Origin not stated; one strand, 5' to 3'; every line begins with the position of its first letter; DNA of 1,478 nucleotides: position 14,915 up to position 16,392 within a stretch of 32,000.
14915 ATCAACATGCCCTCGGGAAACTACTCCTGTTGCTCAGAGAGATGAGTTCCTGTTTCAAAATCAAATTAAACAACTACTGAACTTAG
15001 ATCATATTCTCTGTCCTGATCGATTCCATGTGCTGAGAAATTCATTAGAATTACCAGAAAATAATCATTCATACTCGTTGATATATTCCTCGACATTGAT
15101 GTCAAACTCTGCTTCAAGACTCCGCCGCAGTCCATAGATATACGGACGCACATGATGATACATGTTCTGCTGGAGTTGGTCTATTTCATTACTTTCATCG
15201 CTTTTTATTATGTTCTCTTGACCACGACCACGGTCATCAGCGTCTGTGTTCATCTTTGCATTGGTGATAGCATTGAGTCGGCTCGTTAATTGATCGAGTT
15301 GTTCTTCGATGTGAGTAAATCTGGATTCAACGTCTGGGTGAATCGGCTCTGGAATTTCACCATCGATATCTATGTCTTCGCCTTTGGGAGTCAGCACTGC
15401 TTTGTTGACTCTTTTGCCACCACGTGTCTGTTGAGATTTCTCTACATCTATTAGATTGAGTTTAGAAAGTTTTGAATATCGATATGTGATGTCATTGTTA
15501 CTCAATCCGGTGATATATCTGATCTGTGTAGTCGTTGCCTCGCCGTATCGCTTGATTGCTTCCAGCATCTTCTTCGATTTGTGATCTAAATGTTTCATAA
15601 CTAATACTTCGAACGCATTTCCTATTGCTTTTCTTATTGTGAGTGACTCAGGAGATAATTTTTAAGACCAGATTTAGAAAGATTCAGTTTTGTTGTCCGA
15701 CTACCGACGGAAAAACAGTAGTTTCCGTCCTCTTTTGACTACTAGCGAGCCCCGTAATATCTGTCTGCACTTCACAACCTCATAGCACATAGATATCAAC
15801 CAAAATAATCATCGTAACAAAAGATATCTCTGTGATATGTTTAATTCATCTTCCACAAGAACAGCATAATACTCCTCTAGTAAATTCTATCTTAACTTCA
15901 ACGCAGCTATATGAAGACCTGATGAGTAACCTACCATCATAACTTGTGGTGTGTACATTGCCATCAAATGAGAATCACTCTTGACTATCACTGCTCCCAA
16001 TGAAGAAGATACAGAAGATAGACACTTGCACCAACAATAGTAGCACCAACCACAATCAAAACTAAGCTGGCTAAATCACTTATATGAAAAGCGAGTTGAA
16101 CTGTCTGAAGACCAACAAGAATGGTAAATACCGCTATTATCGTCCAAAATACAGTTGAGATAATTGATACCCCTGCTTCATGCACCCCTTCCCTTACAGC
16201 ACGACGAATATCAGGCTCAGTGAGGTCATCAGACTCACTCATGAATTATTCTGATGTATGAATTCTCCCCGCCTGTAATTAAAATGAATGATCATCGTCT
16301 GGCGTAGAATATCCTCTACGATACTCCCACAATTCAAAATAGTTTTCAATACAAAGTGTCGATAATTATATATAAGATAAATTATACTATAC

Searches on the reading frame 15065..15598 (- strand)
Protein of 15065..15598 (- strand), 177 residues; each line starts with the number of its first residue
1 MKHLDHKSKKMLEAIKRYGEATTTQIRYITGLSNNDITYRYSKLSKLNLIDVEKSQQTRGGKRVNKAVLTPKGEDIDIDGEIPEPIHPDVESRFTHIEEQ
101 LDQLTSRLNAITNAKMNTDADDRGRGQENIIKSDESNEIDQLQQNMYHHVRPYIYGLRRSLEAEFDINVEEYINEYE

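Call 24: search_protein_families(library=pfam, proteins=[window:15065-15598:-], max_evalue=0.01)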
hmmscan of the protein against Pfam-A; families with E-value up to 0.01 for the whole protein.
window:15065-15598:- (177 aa): 2 families
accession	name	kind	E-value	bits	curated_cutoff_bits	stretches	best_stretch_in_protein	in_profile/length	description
PF12840.13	HTH_20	-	0.0012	19.2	27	0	11-53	9-51/51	Helix-turn-helix domain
PF10711.15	DUF2513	-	0.0036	18.1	29.6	1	13-75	12-76/100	Hypothetical protein (DUF2513)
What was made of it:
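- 15065..15598 (-): 177-aa wHTH protein gene just upstream of copy C; a candidate binding partner. The association is observed but no function is tested. Pfam gives weak HTH_20 and DUF2513 hits (call 24).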

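Call 42: find_encoding_contigs(protein=window:15065-15598:-, flank=10000, max_places=10)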
Protein window:15065-15598:- (177 aa): 5 contigs read that carry it; 5 places shown.
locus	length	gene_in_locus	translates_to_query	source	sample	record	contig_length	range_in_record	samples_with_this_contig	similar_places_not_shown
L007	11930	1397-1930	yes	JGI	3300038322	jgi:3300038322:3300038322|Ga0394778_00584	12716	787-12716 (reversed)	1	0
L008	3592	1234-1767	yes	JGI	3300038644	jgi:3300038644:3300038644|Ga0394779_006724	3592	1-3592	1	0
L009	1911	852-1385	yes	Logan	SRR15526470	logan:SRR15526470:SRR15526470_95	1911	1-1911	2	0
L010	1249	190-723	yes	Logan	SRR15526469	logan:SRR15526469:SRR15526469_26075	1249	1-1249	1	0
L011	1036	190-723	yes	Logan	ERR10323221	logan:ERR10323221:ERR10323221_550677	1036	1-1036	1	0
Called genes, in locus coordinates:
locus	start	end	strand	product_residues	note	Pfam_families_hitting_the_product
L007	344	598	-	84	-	-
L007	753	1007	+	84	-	-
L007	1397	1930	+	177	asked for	-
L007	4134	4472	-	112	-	-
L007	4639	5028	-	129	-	-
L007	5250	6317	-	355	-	PF01939:NucS_C (weak)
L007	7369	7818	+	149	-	-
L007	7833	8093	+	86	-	-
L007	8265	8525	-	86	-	-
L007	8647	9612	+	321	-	-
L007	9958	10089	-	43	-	-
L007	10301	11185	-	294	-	PF13240:Zn_Ribbon_1 (weak)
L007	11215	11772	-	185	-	-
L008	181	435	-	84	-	-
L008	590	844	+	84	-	-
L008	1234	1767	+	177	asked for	-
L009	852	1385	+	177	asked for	-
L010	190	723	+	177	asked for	-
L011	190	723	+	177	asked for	-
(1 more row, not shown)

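Call 70: search_protein_families(library=padloc, proteins=[window:15065-15598:-], max_evalue=0.001)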
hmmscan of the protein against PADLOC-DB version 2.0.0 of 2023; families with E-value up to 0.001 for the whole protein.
window:15065-15598:- (177 aa): 0 families

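Call 86: find_homologous_proteins(query=window:15065-15598:-, max_evalue=0.00001)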
Query window:15065-15598:- (177 aa): 1 proteins with E <= 0.00001 among 25 candidates.
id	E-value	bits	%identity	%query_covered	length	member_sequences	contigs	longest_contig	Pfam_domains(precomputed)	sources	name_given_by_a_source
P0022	9.0e-110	382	99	100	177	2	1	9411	-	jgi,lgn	-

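Call 91: search_protein_representatives(protein=window:15065-15598:-)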
Query: 177 residues. Proteins with E-value up to 0.001 (for the whole library): 77; up to 1e-10: 1; up to 1e-30: 1. The best 77 are listed.
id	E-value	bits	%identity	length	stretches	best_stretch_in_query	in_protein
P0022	2.8e-110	382.2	99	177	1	1-177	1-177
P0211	1.7e-10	57.7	31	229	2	2-124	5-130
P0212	3.9e-10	56.5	36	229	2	4-134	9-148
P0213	5.2e-10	56.1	28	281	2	2-113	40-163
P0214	1.7e-09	54.4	29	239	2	5-127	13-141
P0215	9.2e-09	52.1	33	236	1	3-132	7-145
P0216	1.3e-08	51.6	33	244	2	3-118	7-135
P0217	4.1e-08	49.9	28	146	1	5-136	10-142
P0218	9.3e-08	48.8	31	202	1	3-176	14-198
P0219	5.5e-07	46.3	36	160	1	2-128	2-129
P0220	6.3e-07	46.1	38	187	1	5-118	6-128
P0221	6.3e-07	46.1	37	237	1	4-112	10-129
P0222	8.3e-07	45.7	35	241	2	15-132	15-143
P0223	9.5e-07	45.5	30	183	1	4-170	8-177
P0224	1.1e-06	45.3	39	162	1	5-116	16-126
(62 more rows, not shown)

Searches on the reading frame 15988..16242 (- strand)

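Call 69: search_protein_families(library=pfam, proteins=[window:15988-16242:-], max_evalue=0.01)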
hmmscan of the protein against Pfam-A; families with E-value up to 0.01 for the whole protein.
window:15988-16242:- (84 aa): 1 family
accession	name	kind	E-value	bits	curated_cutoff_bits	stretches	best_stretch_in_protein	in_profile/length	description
PF24003.1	DUF7319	-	0.0027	17.6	27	1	14-79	107-167/205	Domain of unknown function (DUF7319)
